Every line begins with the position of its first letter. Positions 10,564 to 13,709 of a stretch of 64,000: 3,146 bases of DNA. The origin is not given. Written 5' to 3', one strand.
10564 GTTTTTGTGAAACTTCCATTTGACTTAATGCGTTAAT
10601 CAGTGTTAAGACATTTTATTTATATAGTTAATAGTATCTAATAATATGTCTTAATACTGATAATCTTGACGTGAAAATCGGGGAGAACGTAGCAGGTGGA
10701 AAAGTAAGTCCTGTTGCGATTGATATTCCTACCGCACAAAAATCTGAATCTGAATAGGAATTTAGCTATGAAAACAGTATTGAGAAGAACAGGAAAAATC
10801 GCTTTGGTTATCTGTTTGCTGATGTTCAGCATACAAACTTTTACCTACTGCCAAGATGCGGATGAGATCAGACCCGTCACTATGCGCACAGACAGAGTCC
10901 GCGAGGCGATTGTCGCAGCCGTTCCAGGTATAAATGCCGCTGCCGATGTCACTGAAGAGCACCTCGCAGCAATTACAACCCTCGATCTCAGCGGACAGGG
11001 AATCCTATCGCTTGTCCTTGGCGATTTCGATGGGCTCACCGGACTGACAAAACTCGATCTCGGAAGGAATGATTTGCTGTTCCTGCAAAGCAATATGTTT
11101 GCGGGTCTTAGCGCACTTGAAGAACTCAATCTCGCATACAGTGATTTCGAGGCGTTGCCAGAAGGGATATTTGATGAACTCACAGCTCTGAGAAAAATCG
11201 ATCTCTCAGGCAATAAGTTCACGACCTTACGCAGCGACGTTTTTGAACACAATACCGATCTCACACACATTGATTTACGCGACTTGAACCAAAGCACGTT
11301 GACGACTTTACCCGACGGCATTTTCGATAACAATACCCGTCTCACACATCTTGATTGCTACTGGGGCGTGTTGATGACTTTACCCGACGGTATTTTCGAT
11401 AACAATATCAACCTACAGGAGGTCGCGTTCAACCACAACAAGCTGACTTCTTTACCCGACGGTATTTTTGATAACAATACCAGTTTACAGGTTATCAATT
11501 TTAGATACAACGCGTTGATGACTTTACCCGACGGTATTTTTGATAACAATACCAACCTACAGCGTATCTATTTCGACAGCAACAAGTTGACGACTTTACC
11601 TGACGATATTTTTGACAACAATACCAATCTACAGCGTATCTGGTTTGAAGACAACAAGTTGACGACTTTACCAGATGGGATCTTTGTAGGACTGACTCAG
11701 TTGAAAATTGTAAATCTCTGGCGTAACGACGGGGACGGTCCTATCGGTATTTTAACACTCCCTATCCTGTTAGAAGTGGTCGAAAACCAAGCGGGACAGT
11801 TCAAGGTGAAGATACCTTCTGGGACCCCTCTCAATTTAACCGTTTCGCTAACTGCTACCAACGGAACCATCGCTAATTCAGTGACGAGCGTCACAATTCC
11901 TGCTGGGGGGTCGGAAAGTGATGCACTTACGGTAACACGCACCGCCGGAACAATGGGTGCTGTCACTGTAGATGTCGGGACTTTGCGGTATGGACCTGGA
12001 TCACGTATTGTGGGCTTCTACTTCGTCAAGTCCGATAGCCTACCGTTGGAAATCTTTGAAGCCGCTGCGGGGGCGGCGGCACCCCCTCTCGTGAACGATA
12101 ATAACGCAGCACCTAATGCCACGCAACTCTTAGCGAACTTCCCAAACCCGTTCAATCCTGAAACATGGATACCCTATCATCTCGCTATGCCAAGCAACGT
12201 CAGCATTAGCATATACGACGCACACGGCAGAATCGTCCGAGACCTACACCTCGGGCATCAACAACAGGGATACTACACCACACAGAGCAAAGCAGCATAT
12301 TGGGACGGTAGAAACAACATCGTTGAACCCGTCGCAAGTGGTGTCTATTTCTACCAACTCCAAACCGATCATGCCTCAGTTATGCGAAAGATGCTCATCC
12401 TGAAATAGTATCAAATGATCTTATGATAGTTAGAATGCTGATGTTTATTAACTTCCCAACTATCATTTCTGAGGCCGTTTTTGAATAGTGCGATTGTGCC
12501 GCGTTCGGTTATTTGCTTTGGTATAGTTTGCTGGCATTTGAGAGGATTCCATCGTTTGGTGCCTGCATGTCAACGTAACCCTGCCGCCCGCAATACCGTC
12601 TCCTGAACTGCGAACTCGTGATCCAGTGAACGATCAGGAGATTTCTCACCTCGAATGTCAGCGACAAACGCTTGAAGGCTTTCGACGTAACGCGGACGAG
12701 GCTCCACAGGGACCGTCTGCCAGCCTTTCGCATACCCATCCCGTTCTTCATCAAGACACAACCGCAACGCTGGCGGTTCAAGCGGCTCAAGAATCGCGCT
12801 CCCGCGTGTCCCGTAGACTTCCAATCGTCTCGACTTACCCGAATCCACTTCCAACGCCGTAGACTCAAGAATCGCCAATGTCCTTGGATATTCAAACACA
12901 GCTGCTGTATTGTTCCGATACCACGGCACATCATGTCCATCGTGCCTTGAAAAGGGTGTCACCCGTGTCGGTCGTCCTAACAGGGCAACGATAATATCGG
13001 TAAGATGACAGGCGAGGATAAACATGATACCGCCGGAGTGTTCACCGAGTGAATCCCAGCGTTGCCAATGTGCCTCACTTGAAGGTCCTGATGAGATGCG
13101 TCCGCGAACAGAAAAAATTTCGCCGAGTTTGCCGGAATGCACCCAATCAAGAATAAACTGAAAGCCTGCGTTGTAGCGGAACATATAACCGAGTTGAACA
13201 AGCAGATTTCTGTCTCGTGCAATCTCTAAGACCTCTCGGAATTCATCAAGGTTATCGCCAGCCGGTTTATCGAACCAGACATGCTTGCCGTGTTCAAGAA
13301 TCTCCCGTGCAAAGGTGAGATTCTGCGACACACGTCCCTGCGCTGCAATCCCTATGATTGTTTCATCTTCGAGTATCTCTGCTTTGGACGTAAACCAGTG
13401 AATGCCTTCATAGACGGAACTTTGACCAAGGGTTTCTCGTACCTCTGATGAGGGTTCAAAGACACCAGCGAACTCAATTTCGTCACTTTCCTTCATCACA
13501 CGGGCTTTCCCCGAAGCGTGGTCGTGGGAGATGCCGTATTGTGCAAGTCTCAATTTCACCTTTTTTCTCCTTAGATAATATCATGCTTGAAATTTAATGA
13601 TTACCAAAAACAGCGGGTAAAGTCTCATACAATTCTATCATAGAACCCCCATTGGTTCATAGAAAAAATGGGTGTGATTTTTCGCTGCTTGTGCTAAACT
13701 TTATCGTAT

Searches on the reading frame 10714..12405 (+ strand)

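Call 14: search_protein_families(library=pfam, proteins=[window:10714-12405:+], max_evalue=0.001)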
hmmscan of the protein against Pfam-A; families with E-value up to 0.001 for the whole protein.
window:10714-12405:+ (564 aa): 8 families
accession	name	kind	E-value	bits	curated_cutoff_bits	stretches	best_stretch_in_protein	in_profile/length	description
PF13855.12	LRR_8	-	3.4e-34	116.8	27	4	233-292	2-61/61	Leucine rich repeat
PF13306.12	LRR_5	-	2e-23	83.1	27.7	2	223-336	3-109/127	BspA type Leucine rich repeat region (6 copies)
PF12799.13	LRR_4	-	3.9e-14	52.8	27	1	280-320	1-40/44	Leucine Rich repeats (2 copies)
PF00560.39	LRR_1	-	1.7e-09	36.4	20.6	0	159-178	2-21/23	Leucine Rich Repeat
PF18962.6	Por_Secre_tail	-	1.1e-06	29.3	27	1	476-562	2-75/75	Secretion system C-terminal sorting domain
PF13860.13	FlgD_ig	-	1.1e-06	28.9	27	1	494-552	23-76/79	FlgD Ig-like domain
PF23952.1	LRR_EndoS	-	4.7e-06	27.3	27.9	0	130-167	79-116/116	Endo-beta-N-acetylglucosaminidase EndoS LRR domain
PF13585.12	CHU_C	-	0.00038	20.9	27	0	493-552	26-73/86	CHU_C Type IX secretion signal domain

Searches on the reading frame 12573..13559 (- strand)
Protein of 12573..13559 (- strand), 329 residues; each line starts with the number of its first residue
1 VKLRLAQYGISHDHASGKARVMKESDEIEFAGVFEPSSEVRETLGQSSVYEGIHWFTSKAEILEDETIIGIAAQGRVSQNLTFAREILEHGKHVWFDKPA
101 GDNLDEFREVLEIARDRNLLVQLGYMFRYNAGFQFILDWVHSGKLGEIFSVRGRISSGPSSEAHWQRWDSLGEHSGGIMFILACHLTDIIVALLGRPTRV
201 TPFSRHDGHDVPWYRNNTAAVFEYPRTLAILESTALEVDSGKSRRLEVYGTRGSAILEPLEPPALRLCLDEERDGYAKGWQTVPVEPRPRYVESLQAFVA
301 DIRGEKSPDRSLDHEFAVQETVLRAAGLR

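Call 14: search_protein_families(library=pfam, proteins=[window:12573-13559:-], max_evalue=0.001)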
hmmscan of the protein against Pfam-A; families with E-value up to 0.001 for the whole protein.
window:12573-13559:- (329 aa): 3 families
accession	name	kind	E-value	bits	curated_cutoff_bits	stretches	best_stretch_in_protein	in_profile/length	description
PF22725.1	GFO_IDH_MocA_C3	-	2.2e-14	54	27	1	135-255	3-123/124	GFO/IDH/MocA C-terminal domain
PF02894.22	GFO_IDH_MocA_C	-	2.5e-11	44.3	22.9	1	140-273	4-145/218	Oxidoreductase family, C-terminal alpha/beta domain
PF01408.29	GFO_IDH_MocA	-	7.1e-08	33.6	24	1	20-125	17-120/120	Oxidoreductase family, NAD-binding Rossmann fold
